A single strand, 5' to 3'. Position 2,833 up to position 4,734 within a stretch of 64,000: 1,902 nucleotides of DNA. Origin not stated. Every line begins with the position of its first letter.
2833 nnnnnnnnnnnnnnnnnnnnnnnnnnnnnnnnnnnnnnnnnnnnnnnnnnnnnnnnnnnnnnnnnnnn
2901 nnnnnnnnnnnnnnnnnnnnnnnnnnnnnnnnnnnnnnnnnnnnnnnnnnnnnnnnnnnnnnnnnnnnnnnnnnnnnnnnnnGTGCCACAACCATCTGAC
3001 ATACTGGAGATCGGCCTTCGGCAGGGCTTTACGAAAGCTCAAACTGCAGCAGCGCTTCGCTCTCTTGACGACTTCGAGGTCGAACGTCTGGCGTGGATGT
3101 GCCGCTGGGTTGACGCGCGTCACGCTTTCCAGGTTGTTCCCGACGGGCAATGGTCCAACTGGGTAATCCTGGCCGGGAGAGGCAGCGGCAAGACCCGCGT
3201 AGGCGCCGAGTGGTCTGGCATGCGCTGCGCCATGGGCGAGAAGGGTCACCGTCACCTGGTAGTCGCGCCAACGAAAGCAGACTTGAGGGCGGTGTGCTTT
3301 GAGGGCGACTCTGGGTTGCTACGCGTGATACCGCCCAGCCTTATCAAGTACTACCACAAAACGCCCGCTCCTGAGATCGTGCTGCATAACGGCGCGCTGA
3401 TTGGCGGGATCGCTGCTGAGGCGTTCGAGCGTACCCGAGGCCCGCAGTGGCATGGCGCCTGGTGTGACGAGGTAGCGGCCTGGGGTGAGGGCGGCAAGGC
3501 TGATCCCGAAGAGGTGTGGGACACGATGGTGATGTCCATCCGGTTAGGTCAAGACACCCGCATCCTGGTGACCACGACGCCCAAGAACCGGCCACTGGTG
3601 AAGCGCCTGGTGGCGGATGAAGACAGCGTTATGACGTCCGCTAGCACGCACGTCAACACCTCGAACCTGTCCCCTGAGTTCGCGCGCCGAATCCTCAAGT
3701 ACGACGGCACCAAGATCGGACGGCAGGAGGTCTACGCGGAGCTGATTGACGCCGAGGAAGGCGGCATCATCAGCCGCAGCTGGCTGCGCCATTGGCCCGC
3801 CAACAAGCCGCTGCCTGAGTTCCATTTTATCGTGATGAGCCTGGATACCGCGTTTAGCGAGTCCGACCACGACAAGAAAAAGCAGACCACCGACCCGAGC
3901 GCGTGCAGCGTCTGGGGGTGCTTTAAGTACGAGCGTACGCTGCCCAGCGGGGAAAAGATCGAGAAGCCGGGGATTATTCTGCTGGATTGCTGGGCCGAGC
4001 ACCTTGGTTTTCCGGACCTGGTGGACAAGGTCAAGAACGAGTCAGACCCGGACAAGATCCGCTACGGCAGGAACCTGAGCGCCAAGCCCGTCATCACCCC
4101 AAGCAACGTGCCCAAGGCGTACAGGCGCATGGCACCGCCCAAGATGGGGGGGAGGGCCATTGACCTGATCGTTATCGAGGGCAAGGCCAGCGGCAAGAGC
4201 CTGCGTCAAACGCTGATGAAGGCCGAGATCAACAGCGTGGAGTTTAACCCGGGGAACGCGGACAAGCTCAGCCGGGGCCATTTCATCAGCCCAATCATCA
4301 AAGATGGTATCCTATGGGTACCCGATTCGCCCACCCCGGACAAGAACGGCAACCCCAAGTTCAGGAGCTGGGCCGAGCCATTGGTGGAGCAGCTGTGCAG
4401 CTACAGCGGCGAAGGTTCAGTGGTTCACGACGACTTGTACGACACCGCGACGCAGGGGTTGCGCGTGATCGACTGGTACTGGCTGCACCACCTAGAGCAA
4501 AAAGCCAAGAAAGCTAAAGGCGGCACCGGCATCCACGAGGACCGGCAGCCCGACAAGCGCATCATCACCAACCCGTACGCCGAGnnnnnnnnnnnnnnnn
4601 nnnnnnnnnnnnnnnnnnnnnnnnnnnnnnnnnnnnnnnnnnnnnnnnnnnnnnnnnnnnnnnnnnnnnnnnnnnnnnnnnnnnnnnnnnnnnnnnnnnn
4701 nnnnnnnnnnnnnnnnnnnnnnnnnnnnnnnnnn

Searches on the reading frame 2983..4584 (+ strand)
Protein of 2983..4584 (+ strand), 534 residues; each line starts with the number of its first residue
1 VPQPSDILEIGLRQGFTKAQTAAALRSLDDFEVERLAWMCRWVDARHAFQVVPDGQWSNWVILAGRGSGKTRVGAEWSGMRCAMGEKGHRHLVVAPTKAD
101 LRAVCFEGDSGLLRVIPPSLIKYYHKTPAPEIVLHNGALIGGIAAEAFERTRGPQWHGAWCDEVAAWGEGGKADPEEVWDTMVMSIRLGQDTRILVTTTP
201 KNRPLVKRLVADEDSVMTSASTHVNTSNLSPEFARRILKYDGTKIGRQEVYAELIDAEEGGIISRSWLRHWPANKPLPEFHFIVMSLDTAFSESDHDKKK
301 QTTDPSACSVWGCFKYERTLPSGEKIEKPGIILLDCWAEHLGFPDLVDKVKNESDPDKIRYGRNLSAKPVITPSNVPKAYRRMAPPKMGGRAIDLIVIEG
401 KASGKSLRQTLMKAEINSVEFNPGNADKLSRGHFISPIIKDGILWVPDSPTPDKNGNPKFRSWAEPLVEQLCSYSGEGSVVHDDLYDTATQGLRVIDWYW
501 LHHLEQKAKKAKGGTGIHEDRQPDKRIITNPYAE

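Call 16: search_protein_families(library=phrogs, proteins=[window:2983-4584:+], max_evalue=0.001)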
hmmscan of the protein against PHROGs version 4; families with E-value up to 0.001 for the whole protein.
window:2983-4584:+ (534 aa): 4 families
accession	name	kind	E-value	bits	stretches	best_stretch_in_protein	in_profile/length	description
phrog_38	-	head and packaging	2.7e-17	63.7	1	257-496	522-703/760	terminase large subunit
phrog_2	-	head and packaging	2.8e-16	60.5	1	50-411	275-544/807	terminase large subunit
phrog_5573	-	head and packaging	5.6e-05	23.7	0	394-494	141-232/250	terminase large subunit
phrog_979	-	head and packaging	0.00021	21.1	0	57-167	166-276/642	terminase large subunit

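Call 53: search_dna_similar(query=window:2983-4584:+, collection=phages, mode=protein, max_rows=15)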
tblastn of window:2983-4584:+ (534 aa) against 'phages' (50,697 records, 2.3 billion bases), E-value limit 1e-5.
Records with a match: 122; places in all: 133; records where one place covers at least 80% of the query: 5.
Best place of each record, by identity: <60% 122.
By first word of the organism name: Microbacterium 50; Arthrobacter 18; Gordonia 13; Caulobacter 6; Salinibacter 5; Roseobacter 3; Dinoroseobacter 3; Streptomyces 3; Caudoviricetes 2; Brevundimonas 2; and 13 more.
By host as written in the record: Microbacterium foliorum NRRL B-24224 31; Microbacterium foliorum NRRL B-24224 SEA 12; Gordonia terrae 3612 10; Arthrobacter globiformis B-2979 8; - 6; Microbacterium paraoxydans NRRL B-14843 5; Arthrobacter sp. ATCC 21022 4; Caulobacter vibrioides CB15 3; and 29 more.
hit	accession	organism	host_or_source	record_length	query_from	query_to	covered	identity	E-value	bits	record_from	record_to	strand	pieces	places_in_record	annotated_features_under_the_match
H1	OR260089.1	Caulobacter phage GB2A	Caulobacter vibrioides CB15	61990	30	533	94%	42.2%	4e-107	357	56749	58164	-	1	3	terminase large subunit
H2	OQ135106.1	Caulobacter phage RLK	Caulobacter vibrioides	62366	30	533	94%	42.2%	4e-107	357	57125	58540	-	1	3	RLK_gp095c: large terminase subunit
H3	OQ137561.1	Caulobacter phage KcrB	Caulobacter vibrioides CB15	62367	30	533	94%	42.2%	4e-107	357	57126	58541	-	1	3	KcrB_gp095c: large terminase large subunit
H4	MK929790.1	Caulobacter phage RW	Caulobacter vibrioides CB15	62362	30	533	94%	42.2%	7e-107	357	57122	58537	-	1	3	large terminase subunit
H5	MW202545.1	Caudoviricetes sp.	Manatee Spring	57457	38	496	86%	41.6%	3e-94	320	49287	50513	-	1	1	large terminase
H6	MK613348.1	Roseobacter phage CRP-6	Rhodobacteraceae bacterium FZCC0042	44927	21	295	51%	38.6%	7e-38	155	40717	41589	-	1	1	terminase large subunit | hypothetical protein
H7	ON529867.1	Brevundimonas phage vB_BpoS-Strzyga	Brevundimonas pondensis LVF1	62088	19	296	52%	37.8%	1e-40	163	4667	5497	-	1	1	terminase large subunit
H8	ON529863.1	Brevundimonas phage vB_BpoS-Polewnik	Brevundimonas pondensis LVF1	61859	19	296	52%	37.4%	2e-39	159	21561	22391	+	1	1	terminase large subunit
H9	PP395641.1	Microcystis phage Mae-JY09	Microcystis aeruginosa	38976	42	295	48%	40.5%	5e-46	179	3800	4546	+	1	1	terminase large subunit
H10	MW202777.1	Caudoviricetes sp.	Manatee Spring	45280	1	295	55%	33.0%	2e-31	135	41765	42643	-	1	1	large terminase | putative small terminase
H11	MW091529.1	Bacteriophage sp. 103231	sewage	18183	32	288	48%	36.1%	1e-33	142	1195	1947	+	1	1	DNA-packaging protein | hypothetical protein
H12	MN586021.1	Arthrobacter phage Beagle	Arthrobacter globiformis NRRL B-2979 SEA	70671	25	303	52%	33.1%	8e-31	133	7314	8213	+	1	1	21: terminase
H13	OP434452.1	Arthrobacter phage Pureglobe5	Arthrobacter globiformis B-2979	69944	25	303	52%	33.1%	9e-31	133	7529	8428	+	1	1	22: terminase large subunit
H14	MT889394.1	Arthrobacter phage Odyssey395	Arthrobacter globiformis NRRL B-2979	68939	25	303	52%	33.1%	9e-31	133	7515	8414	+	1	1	22: terminase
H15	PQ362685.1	Arthrobacter phage Pointis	Arthrobacter globiformis B-2979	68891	25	303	52%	33.1%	1e-30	133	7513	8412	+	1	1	20: terminase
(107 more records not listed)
